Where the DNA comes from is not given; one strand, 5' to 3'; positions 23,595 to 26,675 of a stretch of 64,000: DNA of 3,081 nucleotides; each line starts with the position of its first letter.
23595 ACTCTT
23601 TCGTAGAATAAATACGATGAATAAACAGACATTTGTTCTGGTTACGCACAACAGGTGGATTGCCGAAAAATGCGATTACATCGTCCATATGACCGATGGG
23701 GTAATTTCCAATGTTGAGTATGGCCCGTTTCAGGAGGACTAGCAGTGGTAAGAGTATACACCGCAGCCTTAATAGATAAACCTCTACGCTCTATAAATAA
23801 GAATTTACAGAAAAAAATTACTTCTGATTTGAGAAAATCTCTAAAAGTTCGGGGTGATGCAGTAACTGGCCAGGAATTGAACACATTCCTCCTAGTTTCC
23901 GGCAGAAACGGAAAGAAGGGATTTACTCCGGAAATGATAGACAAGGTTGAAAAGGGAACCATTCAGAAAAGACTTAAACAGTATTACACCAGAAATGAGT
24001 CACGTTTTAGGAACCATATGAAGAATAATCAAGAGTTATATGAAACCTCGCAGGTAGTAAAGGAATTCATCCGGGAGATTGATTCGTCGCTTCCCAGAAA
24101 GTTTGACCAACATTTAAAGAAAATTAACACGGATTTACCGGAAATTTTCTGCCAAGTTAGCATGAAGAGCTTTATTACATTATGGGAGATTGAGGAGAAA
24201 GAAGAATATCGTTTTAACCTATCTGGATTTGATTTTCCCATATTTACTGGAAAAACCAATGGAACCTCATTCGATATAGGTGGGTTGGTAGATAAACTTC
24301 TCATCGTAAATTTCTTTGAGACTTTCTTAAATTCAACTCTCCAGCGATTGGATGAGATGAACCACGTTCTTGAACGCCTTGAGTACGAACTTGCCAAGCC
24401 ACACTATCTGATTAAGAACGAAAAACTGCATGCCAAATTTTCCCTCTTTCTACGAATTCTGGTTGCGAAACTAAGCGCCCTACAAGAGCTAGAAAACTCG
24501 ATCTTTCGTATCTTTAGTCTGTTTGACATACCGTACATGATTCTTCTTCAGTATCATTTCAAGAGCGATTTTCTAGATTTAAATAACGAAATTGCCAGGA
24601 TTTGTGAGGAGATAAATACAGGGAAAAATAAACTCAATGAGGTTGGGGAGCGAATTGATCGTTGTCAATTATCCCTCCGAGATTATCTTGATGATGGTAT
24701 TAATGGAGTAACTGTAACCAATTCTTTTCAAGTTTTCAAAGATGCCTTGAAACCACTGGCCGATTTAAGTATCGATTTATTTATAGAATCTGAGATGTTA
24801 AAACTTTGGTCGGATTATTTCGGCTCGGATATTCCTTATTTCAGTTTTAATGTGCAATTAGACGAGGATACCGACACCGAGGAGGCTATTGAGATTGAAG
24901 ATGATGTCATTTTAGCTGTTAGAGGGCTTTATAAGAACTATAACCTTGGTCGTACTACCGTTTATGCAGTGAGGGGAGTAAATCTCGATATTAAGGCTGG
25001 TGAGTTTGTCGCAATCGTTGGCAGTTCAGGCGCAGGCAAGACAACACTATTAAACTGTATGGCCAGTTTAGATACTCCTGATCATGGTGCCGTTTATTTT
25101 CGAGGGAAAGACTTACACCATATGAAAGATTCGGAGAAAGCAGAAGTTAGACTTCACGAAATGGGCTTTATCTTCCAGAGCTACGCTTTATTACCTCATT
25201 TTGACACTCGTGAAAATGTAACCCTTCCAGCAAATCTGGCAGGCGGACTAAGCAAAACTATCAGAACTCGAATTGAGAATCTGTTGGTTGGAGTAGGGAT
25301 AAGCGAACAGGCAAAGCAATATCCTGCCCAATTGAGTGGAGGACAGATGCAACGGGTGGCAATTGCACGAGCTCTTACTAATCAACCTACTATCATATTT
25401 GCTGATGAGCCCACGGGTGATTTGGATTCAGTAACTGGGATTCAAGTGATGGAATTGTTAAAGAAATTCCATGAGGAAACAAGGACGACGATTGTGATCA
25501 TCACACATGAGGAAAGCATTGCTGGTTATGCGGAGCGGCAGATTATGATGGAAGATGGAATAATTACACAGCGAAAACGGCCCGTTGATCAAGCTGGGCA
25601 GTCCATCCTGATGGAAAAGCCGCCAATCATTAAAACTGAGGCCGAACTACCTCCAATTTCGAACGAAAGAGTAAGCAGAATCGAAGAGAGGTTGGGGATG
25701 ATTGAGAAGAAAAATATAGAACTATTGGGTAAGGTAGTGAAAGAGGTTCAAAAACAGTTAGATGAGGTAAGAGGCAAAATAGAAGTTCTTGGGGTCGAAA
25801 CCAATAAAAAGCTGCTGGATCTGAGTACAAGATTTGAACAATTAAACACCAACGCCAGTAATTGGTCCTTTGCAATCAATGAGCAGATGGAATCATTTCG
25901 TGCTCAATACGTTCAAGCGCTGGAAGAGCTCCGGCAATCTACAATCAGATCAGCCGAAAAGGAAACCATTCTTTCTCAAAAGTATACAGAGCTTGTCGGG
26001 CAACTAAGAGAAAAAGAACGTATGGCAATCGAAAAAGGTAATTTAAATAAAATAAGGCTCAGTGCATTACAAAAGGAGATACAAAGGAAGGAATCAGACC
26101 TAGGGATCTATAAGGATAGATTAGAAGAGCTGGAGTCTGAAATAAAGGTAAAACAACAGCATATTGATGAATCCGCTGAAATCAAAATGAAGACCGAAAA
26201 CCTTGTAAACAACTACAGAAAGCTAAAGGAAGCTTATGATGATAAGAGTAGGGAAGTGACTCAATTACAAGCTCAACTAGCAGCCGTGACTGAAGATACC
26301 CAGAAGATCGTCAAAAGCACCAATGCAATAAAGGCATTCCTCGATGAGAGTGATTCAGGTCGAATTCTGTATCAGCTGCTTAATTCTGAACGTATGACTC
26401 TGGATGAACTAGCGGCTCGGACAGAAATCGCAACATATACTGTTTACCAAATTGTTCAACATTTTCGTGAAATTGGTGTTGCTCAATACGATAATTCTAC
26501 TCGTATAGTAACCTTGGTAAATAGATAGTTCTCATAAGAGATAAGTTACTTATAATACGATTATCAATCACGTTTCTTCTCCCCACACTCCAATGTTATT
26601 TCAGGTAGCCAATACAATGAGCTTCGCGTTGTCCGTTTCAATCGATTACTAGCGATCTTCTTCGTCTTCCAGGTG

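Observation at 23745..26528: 927-aa ABC ATPase fused to an unknown N-terminal domain, a coiled coil of about 230 aa and a C-terminal winged helix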

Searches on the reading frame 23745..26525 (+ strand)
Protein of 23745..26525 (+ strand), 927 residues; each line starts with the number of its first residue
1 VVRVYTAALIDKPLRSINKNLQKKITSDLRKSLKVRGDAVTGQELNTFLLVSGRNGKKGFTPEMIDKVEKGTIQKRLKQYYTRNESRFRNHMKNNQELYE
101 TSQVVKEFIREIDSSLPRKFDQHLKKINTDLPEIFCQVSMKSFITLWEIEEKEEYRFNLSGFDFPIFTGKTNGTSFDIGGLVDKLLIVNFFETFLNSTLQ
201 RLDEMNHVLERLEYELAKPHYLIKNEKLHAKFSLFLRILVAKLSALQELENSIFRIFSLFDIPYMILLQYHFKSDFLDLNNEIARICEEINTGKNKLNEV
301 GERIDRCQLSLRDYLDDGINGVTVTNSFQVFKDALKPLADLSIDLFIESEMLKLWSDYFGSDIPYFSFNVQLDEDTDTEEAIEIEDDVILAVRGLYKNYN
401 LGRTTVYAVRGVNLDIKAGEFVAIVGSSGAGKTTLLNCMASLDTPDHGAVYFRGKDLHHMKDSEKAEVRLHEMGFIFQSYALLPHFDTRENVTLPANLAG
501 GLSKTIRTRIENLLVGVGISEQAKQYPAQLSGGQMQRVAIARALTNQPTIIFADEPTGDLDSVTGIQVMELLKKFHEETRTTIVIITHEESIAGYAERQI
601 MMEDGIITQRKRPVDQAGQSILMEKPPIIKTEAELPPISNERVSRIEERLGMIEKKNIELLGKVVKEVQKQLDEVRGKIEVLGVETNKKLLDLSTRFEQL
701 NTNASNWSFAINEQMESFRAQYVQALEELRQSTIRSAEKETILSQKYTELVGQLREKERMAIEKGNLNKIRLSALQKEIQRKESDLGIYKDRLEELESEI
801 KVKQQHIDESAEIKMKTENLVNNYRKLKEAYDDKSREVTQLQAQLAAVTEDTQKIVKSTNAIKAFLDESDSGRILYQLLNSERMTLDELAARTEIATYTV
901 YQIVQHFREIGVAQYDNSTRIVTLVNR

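Call 3: search_protein_families(library=pfam, proteins=[window:23745-26525:+], max_evalue=0.01)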
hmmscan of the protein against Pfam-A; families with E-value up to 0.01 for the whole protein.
window:23745-26525:+ (927 aa): 6 families
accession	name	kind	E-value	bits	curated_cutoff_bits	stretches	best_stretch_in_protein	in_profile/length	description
PF00005.33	ABC_tran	-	3.9e-33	115.4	25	1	410-557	2-136/137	ABC transporter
PF13191.12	AAA_16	-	8.2e-05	23.6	32.6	1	419-554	24-139/167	AAA ATPase domain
PF13555.12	AAA_29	-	0.0022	18.1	27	1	412-447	15-50/61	P-loop containing region of AAA domain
PF13401.12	AAA_22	-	0.0028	18.4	27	0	420-586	6-121/130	AAA domain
PF06103.16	DUF948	-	0.0038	17.8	37.2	0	822-863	19-60/89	Bacterial protein of unknown function (DUF948)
PF03193.22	RsgA_GTPase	-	0.0076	16.5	30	0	416-441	104-128/174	RsgA GTPase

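Call 4: search_protein_families(library=ncbifam, proteins=[window:23745-26525:+], max_evalue=0.01)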
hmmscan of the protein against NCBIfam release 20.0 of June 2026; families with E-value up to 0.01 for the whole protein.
window:23745-26525:+ (927 aa): 191 families (the best 25 are shown)
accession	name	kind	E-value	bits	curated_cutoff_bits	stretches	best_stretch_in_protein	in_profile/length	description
TIGR02211.1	LolD_lipo_ex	equivalog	1.7e-63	214.1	307.75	1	389-608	1-220/221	lipoprotein-releasing ABC transporter ATP-binding protein LolD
NF007826.0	PRK10535.1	equivalog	1e-60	205.7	966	1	389-616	4-230/648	macrolide ABC transporter ATP-binding protein/permease MacB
NF007879.0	PRK10584.1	equivalog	2.7e-58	197.4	336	1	388-608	5-225/228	putative ABC transporter ATP-binding protein YbbA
TIGR02982.1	heterocyst_DevA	subfamily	1.4e-56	191.6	295.8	1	390-607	2-219/220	ABC exporter ATP-binding subunit, DevA family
NF008639.0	PRK11629.1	equivalog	2e-56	191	360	1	386-609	3-226/234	lipoprotein-releasing ABC transporter ATP-binding protein LolD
TIGR02673.1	FtsE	equivalog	6.9e-55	186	264.85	1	394-605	6-213/214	cell division ATP-binding protein FtsE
NF038007.1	ABC_ATP_DarD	equivalog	1.1e-54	185.3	375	1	397-606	9-217/218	darobactin export ABC transporter ATP-binding protein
TIGR03608.1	L_ocin_972_ABC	subfamily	2.9e-53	180.4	254.85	1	409-602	14-206/206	putative bacteriocin export ABC transporter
NF040933.2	ABC_arch_GlcV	equivalog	2.7e-49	167.9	450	1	391-615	4-228/357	glucose ABC transporter ATP-binding protein GlcV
TIGR00968.1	3a0106s01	subfamily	3.8e-49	167.4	342.75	1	406-613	13-215/237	sulfate ABC transporter ATP-binding protein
TIGR02315.1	ABC_phnC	equivalog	1.2e-47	162.4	266.1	1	389-612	1-229/243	phosphonate ABC transporter ATP-binding protein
TIGR03265.1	PhnT2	equivalog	1.4e-47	162.6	457.7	1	390-614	5-220/353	putative 2-aminoethylphosphonate ABC transporter ATP-binding protein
TIGR02314.1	ABC_MetN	equivalog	4.6e-47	160.7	499.7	1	394-592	6-203/343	methionine ABC transporter ATP-binding protein MetN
TIGR01186.1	proV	subfamily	2.6e-46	158.4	326.6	1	407-613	7-214/363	betaine/proline/choline family ABC transporter ATP-binding protein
TIGR03269.1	met_CoM_red_A2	equivalog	5.1e-46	157.3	517.1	2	374-610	265-509/530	methyl coenzyme M reductase system, component A2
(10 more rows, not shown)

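Call 35: search_protein_representatives(protein=window:23745-26525:+)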
Query: 927 residues. Proteins with E-value up to 0.001 (for the whole library): 566752; up to 1e-10: 228158; up to 1e-30: 18568. The best 150 are listed.
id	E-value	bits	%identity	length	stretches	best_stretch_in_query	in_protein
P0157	0.0e+00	1439.9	73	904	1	1-925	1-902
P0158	2.2e-171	588.7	49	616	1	3-612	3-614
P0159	7.4e-169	580.3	61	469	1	146-607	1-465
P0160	2.5e-164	565.3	51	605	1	2-607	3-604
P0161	1.3e-145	503.5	44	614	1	4-609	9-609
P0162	7.1e-107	375.3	46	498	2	383-605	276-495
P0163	2.1e-106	373.7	44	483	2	383-607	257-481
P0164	4.2e-101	356.2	43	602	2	392-639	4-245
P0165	1.3e-92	328.1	40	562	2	389-609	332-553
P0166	5.8e-91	322.6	39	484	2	369-612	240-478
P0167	1.5e-89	317.9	40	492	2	390-608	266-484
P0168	2.5e-89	317.2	42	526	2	385-610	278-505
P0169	5.8e-89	316.0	40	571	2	393-612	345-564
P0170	3.3e-85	303.6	39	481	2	404-612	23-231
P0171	7.4e-85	302.4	38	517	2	382-617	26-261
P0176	4.9e-76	273.3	35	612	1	8-607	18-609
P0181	2.8e-73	264.1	35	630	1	3-608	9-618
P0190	4.2e-70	253.7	32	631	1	28-607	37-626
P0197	3.3e-68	247.4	32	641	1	43-607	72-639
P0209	2.6e-66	241.1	32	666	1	41-607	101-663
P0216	1.6e-64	235.2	31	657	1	44-607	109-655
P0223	5.5e-63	230.1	35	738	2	199-609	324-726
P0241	1.1e-59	219.2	31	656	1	41-615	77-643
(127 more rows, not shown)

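Call 40: find_encoding_contigs(protein=P0157, flank=10000, max_places=4)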
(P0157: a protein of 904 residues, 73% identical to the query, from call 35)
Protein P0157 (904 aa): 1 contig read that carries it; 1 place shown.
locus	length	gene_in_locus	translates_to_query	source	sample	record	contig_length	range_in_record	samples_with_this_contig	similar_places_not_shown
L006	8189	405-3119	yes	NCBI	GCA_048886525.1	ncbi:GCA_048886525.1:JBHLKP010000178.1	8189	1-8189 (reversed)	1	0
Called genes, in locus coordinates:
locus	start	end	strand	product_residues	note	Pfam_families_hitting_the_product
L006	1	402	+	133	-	PF00005:ABC_tran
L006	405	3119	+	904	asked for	PF00005:ABC_tran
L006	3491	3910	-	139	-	-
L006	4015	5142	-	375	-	PF09997:DUF2238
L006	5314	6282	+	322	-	PF00291:PALP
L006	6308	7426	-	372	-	PF01895:PhoU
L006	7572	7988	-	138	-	PF01451:LMWPc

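Call 64: list_cluster_members(proteins=[P0176, P0181, P0190, P0197, P0209, P0216, P0241, P0161, P0158, P0223])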
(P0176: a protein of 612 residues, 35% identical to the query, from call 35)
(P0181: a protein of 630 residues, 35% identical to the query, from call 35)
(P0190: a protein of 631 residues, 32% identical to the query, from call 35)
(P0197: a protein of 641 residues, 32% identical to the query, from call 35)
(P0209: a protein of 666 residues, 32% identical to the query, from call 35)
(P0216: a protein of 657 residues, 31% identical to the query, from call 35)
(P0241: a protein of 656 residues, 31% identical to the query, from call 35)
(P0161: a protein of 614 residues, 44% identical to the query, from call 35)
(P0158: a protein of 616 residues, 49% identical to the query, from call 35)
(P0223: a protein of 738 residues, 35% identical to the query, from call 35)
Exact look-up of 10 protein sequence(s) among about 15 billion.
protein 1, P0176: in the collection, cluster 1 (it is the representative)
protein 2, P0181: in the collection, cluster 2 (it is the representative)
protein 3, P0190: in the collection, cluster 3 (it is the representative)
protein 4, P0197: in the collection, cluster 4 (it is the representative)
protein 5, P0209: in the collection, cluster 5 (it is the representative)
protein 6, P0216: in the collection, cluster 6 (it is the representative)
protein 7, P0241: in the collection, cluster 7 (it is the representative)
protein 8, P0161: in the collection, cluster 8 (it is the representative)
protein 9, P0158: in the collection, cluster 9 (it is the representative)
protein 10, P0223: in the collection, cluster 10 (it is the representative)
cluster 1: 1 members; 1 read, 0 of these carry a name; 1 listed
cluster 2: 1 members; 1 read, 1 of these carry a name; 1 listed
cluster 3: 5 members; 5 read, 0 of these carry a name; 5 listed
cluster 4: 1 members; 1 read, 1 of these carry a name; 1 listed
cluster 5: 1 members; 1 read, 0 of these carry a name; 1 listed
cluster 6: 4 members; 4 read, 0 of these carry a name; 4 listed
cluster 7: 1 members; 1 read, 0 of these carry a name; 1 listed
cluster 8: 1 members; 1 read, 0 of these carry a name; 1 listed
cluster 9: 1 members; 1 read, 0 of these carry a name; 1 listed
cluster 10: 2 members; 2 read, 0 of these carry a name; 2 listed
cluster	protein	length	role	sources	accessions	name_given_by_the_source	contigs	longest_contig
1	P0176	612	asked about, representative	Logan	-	-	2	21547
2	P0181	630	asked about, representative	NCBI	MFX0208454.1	MAG: ABC transporter ATP-binding protein [Candidatus Hodarchaeota archaeon]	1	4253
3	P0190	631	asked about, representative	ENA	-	-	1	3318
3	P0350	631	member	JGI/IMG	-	-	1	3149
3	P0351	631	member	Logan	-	-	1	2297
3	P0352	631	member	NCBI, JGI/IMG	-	-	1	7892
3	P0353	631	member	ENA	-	-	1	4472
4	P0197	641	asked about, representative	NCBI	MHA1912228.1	MAG: ABC transporter ATP-binding protein [Candidatus Kariarchaeaceae archaeon]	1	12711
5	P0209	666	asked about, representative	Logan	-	-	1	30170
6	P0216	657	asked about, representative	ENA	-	-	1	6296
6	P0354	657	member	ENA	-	-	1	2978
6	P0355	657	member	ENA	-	-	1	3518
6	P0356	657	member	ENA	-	-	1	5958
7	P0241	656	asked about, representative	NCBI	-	-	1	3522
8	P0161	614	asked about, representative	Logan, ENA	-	-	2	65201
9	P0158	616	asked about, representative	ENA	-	-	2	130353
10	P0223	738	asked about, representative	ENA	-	-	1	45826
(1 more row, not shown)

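Call 67: search_protein_families(library=padloc, proteins=[window:23745-26525:+], max_evalue=0.01)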
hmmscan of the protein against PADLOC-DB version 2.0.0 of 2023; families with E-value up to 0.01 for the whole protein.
window:23745-26525:+ (927 aa): 6 families
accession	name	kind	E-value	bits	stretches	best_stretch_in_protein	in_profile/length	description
PDLC04135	mad3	-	5.4e-26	90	2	512-604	246-339/374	mads_3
PDLC04140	mad8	-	1.2e-06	26.3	1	408-562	16-206/314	mads_8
PDLC02914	ATPase-Toprim_I-B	-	1.3e-06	25.9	2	530-589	185-244/443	-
PDLC02980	AriA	-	0.0013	16.8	0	421-480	1-63/304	-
PDLC03868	LmuB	-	0.0015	14.9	1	641-870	225-458/1035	-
PDLC03865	LmuB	-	0.0023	14.2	1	541-594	920-979/1007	-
